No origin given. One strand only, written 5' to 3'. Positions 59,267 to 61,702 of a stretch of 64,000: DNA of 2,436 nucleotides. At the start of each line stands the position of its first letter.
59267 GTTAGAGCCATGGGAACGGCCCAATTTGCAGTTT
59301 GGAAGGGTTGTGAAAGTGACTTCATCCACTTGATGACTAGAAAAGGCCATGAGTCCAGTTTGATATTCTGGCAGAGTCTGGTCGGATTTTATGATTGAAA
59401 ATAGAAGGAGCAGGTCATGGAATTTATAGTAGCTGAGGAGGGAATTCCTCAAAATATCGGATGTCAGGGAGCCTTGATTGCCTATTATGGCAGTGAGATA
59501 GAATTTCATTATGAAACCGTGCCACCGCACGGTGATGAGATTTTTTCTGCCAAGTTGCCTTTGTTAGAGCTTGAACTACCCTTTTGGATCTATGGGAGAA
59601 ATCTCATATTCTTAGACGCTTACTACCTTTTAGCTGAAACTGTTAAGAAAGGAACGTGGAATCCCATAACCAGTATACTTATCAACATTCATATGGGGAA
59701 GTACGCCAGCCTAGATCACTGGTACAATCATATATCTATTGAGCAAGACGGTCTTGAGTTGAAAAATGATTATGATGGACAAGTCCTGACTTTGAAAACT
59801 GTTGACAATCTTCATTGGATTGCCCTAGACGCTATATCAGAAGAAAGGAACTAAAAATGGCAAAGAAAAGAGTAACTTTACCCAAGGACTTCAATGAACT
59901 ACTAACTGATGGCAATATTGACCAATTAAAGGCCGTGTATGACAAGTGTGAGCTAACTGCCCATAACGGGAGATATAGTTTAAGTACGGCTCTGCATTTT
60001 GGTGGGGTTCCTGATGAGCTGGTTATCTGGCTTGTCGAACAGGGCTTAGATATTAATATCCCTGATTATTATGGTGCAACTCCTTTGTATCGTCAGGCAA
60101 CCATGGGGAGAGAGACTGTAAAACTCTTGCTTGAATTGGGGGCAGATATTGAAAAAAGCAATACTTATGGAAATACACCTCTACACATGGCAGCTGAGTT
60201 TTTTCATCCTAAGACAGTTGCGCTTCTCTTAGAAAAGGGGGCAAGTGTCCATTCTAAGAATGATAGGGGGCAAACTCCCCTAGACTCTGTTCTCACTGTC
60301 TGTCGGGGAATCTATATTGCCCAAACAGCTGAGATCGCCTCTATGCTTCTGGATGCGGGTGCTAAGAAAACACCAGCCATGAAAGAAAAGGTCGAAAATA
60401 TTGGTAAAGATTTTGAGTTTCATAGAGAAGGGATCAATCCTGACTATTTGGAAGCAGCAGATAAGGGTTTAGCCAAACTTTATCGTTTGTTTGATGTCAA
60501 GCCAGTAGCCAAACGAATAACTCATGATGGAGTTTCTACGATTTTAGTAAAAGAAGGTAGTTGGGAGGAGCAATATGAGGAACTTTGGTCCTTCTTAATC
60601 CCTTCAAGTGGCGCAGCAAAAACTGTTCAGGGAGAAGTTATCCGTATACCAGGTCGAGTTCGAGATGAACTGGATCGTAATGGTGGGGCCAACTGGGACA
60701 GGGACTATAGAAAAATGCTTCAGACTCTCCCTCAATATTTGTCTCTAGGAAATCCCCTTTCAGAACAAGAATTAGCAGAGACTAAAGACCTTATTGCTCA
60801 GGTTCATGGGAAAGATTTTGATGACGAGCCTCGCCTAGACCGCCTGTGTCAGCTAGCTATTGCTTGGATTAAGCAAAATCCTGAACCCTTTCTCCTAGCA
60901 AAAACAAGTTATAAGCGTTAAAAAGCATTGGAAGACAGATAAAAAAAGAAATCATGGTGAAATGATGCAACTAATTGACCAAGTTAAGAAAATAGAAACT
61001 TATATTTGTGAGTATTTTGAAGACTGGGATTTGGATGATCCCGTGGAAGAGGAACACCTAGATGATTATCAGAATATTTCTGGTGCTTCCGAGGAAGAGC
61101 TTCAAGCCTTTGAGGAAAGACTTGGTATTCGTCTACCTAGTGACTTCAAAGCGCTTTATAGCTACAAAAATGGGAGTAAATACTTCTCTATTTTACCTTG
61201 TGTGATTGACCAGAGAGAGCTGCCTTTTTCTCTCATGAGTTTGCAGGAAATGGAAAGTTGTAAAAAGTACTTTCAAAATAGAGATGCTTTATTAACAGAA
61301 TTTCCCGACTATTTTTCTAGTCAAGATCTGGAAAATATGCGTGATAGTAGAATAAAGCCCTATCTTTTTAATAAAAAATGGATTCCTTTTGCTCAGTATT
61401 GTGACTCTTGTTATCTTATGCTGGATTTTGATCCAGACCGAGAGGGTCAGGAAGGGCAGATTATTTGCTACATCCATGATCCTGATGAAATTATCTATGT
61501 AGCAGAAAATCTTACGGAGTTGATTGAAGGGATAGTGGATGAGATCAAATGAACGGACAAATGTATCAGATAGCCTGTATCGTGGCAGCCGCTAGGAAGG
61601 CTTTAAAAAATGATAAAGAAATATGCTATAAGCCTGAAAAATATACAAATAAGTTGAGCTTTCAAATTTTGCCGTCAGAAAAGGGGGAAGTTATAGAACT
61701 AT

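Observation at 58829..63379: Toxin-less six-gene cluster of SUKH, ankyrin and unclassifiable cytoplasmic proteins: candidate orphan poly-immunity (interbacterial defence) island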

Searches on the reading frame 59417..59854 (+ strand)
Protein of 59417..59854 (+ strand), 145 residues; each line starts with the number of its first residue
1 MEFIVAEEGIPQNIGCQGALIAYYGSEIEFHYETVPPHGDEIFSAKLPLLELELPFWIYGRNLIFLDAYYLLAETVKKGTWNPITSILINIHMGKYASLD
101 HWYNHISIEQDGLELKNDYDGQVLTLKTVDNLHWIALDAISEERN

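Call 3: search_protein_families(library=pfam, proteins=[window:59417-59854:+], max_evalue=1)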
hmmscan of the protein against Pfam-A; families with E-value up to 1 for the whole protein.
window:59417-59854:+ (145 aa): 0 families

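Call 4: search_protein_families(library=ncbifam, proteins=[window:59417-59854:+], max_evalue=1)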
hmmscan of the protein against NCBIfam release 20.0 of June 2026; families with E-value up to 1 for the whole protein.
window:59417-59854:+ (145 aa): 0 families

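Call 10: search_protein_families(library=padloc, proteins=[window:59417-59854:+], max_evalue=1)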
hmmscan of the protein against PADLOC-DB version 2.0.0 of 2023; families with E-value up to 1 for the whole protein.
window:59417-59854:+ (145 aa): 0 families

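Call 11: search_protein_families(library=phrogs, proteins=[window:59417-59854:+], max_evalue=1)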
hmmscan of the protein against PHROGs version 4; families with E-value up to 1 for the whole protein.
window:59417-59854:+ (145 aa): 0 families

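Call 28: find_homologous_proteins(query=window:59417-59854:+, max_evalue=0.001)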
Query window:59417-59854:+ (145 aa): 260 proteins with E <= 0.001 among 281 candidates; the best 120 are listed.
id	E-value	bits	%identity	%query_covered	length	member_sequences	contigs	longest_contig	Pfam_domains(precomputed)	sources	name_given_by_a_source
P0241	4.9e-91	320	96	100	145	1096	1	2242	-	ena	-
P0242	6.6e-89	314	93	100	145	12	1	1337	-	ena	-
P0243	4.9e-74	265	83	93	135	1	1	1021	-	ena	-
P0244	7.0e-74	265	84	93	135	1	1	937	-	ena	-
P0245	8.3e-74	264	83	93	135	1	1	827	-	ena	-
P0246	2.2e-73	263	83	93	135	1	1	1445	-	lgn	-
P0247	2.5e-73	263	85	94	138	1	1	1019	-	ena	-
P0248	8.3e-73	261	81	93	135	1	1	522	-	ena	-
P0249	1.2e-72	261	80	94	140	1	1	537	-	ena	-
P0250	1.8e-71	257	81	93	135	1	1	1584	-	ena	-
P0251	1.9e-71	257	80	93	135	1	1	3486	-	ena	-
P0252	2.0e-71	257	81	93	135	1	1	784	-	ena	-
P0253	2.3e-71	257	81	92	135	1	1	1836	-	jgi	-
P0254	4.1e-71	256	79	93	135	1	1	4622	-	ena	-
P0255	4.3e-71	256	79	93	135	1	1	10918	-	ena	-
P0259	9.0e-71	255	78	93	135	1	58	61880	-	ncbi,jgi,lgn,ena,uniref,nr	ncbi:hypothetical protein SAMN05216494_1777 [Streptococcus sp. NLAE-zl-C503]|uniref:hypothetical pro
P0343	2.2e-63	231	73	93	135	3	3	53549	-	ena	-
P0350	7.9e-63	229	73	94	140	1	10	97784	-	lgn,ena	-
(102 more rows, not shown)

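Call 30: find_encoding_contigs(protein=P0259, flank=10000, max_places=5)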
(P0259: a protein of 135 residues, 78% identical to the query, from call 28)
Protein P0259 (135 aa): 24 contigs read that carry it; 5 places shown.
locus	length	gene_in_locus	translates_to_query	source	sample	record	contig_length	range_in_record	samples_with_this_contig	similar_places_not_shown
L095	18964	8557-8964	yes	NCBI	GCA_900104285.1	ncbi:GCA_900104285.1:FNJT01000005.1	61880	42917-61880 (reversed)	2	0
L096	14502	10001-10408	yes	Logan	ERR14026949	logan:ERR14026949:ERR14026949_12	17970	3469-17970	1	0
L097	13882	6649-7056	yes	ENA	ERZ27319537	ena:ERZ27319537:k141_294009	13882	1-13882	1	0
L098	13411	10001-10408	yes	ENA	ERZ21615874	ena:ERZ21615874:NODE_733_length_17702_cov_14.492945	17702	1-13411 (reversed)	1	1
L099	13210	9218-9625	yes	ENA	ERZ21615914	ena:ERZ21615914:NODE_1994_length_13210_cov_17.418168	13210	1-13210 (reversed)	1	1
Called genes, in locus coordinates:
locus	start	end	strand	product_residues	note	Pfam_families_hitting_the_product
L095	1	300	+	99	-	PF00665:rve (weak), PF13683:rve_3, PF13333:rve_2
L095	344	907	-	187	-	PF12464:Mac, PF14602:Hexapep_2 (faint), PF00132:Hexapep (weak)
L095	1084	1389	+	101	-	PF00581:Rhodanese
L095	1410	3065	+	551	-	PF00890:FAD_binding_2 (faint), PF05834:Lycopene_cycl (faint), PF07992:Pyr_redox_2, PF13738:Pyr_redox_3, PF00070:Pyr_redox, PF01266:DAO (weak), PF02852:Pyr_redox_dim, PF00581:Rhodanese, +2 more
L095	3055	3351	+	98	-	PF00581:Rhodanese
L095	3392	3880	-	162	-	PF04073:tRNA_edit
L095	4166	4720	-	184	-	PF20335:DUF6630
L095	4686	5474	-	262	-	-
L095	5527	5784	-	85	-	PF02583:Trns_repr_metal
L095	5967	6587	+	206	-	PF04607:RelA_SpoT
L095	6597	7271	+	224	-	PF00072:Response_reg, PF00486:Trans_reg_C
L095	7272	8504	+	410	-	PF00512:HisKA, PF02518:HATPase_c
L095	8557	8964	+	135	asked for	-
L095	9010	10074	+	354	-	PF12796:Ank_2 (weak), PF13637:Ank_4 (faint), PF13857:Ank_5 (faint), PF13606:Ank_3 (faint), PF12796:Ank_2 (weak), PF00023:Ank (weak)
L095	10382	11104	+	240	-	PF14025:DUF4241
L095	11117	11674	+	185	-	PF14567:SUKH_5 (faint), PF09346:SMI1_KNR4, PF14568:SUKH_6 (weak)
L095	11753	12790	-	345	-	PF01263:Aldose_epim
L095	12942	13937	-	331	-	PF01791:DeoC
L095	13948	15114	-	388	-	PF01380:SIS (weak)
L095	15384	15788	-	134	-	PF03610:EIIA-man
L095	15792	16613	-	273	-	PF03613:EIID-AGA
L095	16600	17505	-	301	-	PF03609:EII-Sor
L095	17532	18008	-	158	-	PF03830:PTSIIB_sorb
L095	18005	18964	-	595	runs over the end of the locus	PF01301:Glyco_hydro_35, PF02449:Glyco_hydro_42, PF21317:BetaGal_ABD_1, PF21467:BetaGal_gal-bd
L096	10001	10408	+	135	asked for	-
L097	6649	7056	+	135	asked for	-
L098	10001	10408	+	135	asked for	-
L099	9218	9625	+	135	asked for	-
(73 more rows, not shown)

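Call 31: find_encoding_contigs(protein=P0350, flank=10000, max_places=4)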
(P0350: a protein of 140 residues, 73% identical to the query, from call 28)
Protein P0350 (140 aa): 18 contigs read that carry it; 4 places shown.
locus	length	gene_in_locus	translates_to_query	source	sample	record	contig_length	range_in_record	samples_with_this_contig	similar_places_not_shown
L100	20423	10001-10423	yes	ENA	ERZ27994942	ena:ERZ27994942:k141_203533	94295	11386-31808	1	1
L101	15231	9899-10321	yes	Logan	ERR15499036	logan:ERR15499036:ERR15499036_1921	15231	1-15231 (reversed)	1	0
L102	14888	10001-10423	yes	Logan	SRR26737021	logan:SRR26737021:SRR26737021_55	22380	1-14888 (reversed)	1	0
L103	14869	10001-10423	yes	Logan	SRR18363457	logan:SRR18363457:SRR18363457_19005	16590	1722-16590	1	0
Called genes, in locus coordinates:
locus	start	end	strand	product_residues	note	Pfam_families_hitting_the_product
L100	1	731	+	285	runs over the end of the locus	-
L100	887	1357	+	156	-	-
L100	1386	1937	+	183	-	-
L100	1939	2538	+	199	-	PF20453:DUF6707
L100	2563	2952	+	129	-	PF00903:Glyoxalase (faint)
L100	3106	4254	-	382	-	-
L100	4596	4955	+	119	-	-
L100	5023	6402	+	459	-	PF00171:Aldedh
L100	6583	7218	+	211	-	-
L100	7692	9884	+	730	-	PF07693:KAP_NTPase, PF13401:AAA_22 (faint)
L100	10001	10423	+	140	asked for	-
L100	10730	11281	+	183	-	-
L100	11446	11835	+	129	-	-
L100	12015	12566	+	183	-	-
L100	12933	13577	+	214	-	PF04199:Cyclase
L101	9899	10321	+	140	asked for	-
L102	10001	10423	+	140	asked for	-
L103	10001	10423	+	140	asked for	-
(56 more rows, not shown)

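Call 57: search_solved_structures(query=window:59417-59854:+, max_evalue=10)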
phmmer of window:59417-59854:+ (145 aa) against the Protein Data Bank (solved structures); distinct sequences matched with E-value up to 10: 1.
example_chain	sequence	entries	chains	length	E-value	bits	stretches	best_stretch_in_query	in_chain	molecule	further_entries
5fu6_C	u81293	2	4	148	1.1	12.4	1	30-86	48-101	CCR4-NOT TRANSCRIPTION COMPLEX SUBUNIT 3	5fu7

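Call 92: find_encoding_contigs(protein=P0343, flank=9000, max_places=3)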
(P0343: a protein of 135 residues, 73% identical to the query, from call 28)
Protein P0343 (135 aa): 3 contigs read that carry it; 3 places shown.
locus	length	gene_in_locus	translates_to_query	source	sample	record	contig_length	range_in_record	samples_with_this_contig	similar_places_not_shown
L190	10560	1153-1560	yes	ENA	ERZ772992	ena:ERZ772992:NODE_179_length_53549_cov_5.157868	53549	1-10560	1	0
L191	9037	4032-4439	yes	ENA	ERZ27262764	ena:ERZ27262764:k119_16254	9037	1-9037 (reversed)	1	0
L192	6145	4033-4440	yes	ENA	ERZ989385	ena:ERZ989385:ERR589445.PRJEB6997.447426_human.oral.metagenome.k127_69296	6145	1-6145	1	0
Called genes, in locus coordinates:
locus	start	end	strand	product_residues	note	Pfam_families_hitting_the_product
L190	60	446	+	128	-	PF03013:Pyr_excise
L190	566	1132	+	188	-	PF09346:SMI1_KNR4 (weak)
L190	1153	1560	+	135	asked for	-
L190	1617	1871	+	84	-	-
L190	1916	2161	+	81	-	-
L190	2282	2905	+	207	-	PF12844:HTH_19, PF13560:HTH_31 (weak), PF01381:HTH_3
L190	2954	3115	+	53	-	-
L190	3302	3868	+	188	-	PF04229:GrpB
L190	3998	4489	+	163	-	PF01243:PNPOx_N (weak), PF12900:Pyridox_ox_2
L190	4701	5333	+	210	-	PF11667:DUF3267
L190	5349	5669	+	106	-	-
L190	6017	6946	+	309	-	-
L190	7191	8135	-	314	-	PF00665:rve, PF13683:rve_3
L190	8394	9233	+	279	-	PF01116:F_bP_aldolase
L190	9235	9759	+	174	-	PF01966:HD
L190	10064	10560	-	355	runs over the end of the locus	PF03054:tRNA_Me_trans, PF20259:tRNA_Me_trans_M, PF20258:tRNA_Me_trans_C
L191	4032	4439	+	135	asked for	-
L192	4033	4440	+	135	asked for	-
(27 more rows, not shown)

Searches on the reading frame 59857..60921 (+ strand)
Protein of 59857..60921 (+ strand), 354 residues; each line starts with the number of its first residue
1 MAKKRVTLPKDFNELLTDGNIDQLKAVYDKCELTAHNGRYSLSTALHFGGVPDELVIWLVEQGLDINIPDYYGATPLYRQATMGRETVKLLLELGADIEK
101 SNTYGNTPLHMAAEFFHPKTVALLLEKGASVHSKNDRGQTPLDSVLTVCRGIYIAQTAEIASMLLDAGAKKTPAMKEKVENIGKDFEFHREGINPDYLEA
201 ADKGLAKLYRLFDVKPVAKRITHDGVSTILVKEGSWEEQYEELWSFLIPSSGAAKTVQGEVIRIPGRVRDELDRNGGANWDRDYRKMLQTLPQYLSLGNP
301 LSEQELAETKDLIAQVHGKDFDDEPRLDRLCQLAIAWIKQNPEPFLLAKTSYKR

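Call 3: search_protein_families(library=pfam, proteins=[window:59857-60921:+], max_evalue=1)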
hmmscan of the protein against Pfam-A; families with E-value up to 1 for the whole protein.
window:59857-60921:+ (354 aa): 6 families
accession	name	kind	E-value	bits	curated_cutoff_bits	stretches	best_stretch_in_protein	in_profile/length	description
PF12796.13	Ank_2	-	1.1e-27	96.9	27.3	3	52-135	10-90/90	Ankyrin repeats (3 copies)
PF13637.12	Ank_4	-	4.1e-16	59.2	22.7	3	109-146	1-38/50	Ankyrin repeats (many copies)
PF00023.36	Ank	-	6.6e-15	54.8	21.1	2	104-136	1-33/33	Ankyrin repeat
PF13606.12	Ank_3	-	3.6e-11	42.6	22.3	1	104-132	1-29/30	Ankyrin repeat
PF13857.12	Ank_5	-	8.4e-10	39.2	27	1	91-143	1-54/56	Ankyrin repeats (many copies)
PF11123.14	DNA_Packaging_2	-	0.16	12.5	27.5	1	302-341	2-42/79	DNA packaging protein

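Call 4: search_protein_families(library=ncbifam, proteins=[window:59857-60921:+], max_evalue=1)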
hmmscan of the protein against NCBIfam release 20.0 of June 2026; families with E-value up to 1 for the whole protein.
window:59857-60921:+ (354 aa): 9 families
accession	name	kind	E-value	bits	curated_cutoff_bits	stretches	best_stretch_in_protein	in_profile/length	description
NF043029.1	T4SS_AnkY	equivalog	1.4e-10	40.3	600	2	86-145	472-531/543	Dot/Icm T4SS effector AnkY/LegA9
NF043023.1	T4SS_AnkH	equivalog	7e-10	38.2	600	1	59-173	18-126/467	Dot/Icm T4SS effector AnkH/LegA3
NF043022.1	T4SS_AnkG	equivalog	2.6e-07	29.8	500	1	75-172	332-430/455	Dot/Icm T4SS effector AnkG/AnkZ/LegA7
NF041931.2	MzaA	equivalog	3.8e-06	26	800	1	59-136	21-101/726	MZA anti-phage system associated sigma-70 family RNA polymerase sigma factor MzaA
NF043028.1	T4SS_AnkX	equivalog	7.7e-05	21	1400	1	43-166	553-713/938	Dot/Icm T4SS effector AnkN/AnkX/LegA8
TIGR00870.1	trp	subfamily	0.0025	15.9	498.75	1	99-133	125-159/747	transient-receptor-potential calcium channel protein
NF043021.1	T4SS_AnkF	equivalog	0.064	11.5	1000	1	84-136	596-650/917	Dot/Icm T4SS effector AnkF/LegA14/Ceg31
NF043026.1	T4SS_AnkK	equivalog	0.13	10.9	650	1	101-202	396-502/623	Dot/Icm T4SS effector AnkK/LegA5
NF043019.1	T4SS_AnkC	equivalog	0.23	10.2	450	1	62-134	116-196/459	Dot/Icm T4SS effector AnkC/LegA12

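Call 10: search_protein_families(library=padloc, proteins=[window:59857-60921:+], max_evalue=1)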
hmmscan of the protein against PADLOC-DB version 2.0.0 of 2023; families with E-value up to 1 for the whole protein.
window:59857-60921:+ (354 aa): 2 families
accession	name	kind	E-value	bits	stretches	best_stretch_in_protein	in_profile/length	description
PDLC04783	PDC-M72A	-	3.4e-14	50.9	1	38-145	263-369/392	-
PDLC02908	Ankyrin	-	1.1e-08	31.8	1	65-164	728-828/880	-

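Call 11: search_protein_families(library=phrogs, proteins=[window:59857-60921:+], max_evalue=1)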
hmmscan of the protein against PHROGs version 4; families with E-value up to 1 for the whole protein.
window:59857-60921:+ (354 aa): 4 families
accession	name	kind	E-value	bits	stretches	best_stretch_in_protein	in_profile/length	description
phrog_9262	-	unknown function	2.7e-19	70.7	2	85-177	53-142/253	-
phrog_9049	-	unknown function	2.1e-16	58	1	54-147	3555-3646/4700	-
phrog_16592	-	unknown function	2.1e-10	40.2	1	42-143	146-252/974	-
phrog_11360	-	unknown function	0.068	14.2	0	223-243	19-39/72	-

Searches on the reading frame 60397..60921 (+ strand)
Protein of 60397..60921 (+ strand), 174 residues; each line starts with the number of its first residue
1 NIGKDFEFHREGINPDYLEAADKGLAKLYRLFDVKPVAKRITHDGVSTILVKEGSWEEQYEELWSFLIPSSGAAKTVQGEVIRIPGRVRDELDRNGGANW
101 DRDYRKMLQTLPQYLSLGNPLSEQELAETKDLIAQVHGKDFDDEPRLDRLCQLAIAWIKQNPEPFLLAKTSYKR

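Call 55: search_protein_families(library=pfam, proteins=[window:60397-60921:+], max_evalue=0.1)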
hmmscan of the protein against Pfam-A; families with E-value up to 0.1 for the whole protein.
window:60397-60921:+ (174 aa): 1 family
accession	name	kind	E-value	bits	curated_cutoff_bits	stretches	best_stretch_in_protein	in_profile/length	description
PF11123.14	DNA_Packaging_2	-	0.06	13.9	27.5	1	122-161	2-42/79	DNA packaging protein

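Call 56: search_solved_structures(query=window:60397-60921:+, max_evalue=10)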
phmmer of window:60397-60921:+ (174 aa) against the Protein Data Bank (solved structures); distinct sequences matched with E-value up to 10: 0.

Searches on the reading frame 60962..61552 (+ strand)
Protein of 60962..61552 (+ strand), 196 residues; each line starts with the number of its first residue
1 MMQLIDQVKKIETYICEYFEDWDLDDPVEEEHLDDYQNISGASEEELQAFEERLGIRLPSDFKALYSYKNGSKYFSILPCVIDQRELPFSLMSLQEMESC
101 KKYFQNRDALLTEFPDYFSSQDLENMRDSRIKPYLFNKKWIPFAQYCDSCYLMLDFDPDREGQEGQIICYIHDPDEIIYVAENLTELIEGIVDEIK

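Call 3: search_protein_families(library=pfam, proteins=[window:60962-61552:+], max_evalue=1)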
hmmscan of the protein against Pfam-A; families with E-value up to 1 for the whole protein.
window:60962-61552:+ (196 aa): 5 families
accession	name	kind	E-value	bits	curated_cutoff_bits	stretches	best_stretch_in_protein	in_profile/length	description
PF09346.15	SMI1_KNR4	-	8.3e-25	88.2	25.4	1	41-189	1-124/125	SMI1 / KNR4 family (SUKH-1)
PF14568.11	SUKH_6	-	3.1e-09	37.8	27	1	44-188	1-119/119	SMI1-KNR4 cell-wall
PF14567.11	SUKH_5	-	2e-06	28.1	27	2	37-84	17-64/142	SMI1-KNR4 cell-wall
PF06720.17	Phi-29_GP16_7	-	0.11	13.3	27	1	23-86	20-82/94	Bacteriophage phi-29 early protein GP16.7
PF03562.22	MltA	-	0.2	12.1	24.3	1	62-107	103-145/163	MltA specific insert domain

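Call 4: search_protein_families(library=ncbifam, proteins=[window:60962-61552:+], max_evalue=1)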
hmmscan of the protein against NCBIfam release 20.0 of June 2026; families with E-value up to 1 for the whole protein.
window:60962-61552:+ (196 aa): 1 family
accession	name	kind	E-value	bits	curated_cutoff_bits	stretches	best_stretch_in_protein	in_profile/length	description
NF033415.1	thiovirid_RiPP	subfamily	0.024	15.2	40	1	25-56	26-51/72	thioviridamide family RiPP peptide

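Call 10: search_protein_families(library=padloc, proteins=[window:60962-61552:+], max_evalue=1)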
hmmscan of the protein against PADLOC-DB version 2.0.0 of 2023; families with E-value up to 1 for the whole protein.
window:60962-61552:+ (196 aa): 1 family
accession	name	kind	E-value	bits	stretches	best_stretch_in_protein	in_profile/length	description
PDLC04629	PDC-M40A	-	7.5e-18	62.9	1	40-193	25-165/169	-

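Call 11: search_protein_families(library=phrogs, proteins=[window:60962-61552:+], max_evalue=1)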
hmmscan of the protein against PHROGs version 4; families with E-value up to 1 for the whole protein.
window:60962-61552:+ (196 aa): 3 families
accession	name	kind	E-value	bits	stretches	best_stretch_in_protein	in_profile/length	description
phrog_36924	-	unknown function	5.4e-05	23.8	1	41-103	42-103/185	-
phrog_25556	-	unknown function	0.0045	18.1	1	25-73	7-56/188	-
phrog_29093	-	unknown function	0.034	14.9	0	89-112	108-131/215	-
